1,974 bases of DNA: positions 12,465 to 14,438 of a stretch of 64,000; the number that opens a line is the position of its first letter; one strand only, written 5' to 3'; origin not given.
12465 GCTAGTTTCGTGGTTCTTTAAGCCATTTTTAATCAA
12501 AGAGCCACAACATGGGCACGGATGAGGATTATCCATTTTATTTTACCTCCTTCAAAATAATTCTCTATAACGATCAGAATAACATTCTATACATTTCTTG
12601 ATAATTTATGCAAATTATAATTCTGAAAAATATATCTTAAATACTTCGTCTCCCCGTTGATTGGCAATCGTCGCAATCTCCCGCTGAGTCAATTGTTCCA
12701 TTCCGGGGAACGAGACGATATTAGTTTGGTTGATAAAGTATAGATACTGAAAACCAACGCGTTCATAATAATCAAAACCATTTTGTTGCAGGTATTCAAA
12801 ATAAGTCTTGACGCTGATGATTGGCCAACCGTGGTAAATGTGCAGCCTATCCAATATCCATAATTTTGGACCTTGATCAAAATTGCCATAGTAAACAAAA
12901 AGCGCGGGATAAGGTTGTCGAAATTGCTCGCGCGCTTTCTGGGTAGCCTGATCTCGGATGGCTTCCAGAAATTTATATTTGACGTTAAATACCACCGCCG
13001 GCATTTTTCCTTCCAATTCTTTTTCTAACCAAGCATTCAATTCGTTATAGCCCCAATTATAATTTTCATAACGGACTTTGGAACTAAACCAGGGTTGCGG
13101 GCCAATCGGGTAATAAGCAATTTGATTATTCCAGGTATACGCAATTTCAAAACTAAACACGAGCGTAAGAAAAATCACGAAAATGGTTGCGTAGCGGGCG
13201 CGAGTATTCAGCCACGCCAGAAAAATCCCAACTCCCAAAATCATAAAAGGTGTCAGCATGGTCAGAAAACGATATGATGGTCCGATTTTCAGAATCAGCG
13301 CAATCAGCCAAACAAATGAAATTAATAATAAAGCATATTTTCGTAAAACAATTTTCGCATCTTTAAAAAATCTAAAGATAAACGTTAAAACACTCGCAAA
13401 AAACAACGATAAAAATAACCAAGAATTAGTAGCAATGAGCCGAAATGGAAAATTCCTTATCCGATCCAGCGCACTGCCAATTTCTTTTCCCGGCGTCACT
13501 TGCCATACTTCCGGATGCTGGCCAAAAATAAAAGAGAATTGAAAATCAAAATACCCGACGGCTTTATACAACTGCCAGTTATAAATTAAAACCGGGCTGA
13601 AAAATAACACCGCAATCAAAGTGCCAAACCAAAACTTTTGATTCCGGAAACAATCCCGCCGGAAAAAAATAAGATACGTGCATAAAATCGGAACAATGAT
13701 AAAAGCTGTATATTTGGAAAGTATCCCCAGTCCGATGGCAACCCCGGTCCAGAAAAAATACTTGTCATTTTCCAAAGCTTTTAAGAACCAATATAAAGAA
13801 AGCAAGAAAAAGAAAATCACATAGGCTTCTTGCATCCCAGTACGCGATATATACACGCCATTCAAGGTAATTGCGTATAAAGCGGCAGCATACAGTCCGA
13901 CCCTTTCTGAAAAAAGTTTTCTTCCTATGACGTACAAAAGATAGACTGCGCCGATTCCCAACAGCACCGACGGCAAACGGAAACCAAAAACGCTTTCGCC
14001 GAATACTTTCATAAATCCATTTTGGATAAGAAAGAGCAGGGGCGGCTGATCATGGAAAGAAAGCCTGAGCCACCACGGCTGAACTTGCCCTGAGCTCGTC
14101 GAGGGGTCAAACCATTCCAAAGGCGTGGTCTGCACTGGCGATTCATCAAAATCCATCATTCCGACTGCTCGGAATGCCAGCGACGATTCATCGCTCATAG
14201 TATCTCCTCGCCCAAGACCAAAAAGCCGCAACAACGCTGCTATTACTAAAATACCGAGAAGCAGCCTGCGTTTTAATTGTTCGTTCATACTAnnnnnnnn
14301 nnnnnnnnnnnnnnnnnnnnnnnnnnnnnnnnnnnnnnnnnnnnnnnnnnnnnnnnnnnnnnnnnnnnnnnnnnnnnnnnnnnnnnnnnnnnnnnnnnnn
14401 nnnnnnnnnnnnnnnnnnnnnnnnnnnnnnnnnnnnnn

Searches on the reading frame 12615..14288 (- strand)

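Call 21: search_protein_families(library=pfam, proteins=[window:12615-14288:-], max_evalue=0.00001)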
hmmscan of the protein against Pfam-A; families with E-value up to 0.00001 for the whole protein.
window:12615-14288:- (557 aa): 2 families
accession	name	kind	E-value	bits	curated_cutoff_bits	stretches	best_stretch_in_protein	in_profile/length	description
PF13231.12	PMT_2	-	1.8e-34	119.7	26.1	1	80-236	1-160/160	Dolichyl-phosphate-mannose-protein mannosyltransferase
PF02366.24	PMT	-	2e-13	51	22.7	1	82-239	63-236/245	Dolichyl-phosphate-mannose-protein mannosyltransferase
